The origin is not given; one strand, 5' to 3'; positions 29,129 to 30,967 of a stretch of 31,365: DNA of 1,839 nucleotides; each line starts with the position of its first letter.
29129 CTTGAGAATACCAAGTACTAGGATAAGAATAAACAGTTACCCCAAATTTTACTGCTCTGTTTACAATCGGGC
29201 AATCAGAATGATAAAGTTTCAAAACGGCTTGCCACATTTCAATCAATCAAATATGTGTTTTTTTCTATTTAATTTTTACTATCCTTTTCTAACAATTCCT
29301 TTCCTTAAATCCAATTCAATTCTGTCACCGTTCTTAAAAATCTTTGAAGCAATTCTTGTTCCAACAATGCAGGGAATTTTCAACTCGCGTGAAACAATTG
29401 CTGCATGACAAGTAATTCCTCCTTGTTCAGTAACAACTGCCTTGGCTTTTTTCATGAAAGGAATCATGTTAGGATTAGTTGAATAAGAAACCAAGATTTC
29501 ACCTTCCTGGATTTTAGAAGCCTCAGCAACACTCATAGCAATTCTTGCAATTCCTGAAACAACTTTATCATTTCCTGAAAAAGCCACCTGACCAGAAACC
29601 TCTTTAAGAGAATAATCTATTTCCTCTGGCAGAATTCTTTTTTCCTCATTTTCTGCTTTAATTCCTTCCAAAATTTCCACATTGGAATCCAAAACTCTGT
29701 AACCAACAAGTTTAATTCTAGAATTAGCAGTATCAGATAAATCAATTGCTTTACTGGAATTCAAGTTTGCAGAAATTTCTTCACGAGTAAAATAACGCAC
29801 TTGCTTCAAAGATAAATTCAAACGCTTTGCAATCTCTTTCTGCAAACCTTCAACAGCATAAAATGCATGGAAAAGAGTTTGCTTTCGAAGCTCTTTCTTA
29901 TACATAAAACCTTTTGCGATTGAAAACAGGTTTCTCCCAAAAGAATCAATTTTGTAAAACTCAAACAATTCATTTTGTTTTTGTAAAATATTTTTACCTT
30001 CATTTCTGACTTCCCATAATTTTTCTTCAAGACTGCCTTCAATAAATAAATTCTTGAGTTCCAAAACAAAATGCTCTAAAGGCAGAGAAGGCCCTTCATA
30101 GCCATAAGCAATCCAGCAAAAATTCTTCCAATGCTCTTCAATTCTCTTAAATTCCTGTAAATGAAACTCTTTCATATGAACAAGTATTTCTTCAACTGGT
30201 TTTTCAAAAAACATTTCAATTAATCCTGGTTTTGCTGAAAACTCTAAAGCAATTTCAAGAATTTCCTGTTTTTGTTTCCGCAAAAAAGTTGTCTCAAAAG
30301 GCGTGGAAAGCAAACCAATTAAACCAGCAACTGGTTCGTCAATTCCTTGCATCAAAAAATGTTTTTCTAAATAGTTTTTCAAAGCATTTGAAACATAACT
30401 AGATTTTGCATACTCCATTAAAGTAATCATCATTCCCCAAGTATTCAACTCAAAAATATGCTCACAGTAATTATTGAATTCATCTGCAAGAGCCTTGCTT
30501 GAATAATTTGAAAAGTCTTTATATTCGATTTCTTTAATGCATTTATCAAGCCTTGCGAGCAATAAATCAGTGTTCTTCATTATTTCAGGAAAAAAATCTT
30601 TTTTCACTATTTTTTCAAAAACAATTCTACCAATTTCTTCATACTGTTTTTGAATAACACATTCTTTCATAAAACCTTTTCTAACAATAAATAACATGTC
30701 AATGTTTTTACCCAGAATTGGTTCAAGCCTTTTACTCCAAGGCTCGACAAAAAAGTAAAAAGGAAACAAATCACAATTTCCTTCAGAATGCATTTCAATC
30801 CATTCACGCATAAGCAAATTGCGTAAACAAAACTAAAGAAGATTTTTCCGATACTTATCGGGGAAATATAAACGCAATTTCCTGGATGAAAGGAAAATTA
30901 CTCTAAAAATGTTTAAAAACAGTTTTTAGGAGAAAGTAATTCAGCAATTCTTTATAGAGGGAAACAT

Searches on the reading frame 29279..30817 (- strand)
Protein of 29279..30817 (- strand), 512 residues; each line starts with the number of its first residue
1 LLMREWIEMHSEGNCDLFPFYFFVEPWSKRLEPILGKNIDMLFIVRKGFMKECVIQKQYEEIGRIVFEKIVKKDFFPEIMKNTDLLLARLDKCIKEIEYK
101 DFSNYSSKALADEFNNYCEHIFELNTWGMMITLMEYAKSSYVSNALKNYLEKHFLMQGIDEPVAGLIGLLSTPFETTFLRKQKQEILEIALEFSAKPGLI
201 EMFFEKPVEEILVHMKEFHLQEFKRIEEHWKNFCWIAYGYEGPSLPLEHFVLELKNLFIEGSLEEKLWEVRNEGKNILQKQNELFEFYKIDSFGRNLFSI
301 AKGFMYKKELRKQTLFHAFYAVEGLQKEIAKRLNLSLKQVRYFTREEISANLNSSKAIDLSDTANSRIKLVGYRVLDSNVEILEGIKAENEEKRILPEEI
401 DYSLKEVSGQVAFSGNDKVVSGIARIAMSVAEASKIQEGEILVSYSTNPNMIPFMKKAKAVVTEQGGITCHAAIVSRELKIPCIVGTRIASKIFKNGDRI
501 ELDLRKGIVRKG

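Call 28: search_protein_families(library=pfam, proteins=[window:29279-30817:-], max_evalue=0.001)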
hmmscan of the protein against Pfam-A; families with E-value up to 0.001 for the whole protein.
window:29279-30817:- (512 aa): 1 family
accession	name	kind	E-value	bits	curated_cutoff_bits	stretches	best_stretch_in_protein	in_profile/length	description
PF00391.29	PEP-utilizers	-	4.3e-24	84.3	23.1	1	436-507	1-72/72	PEP-utilising enzyme, mobile domain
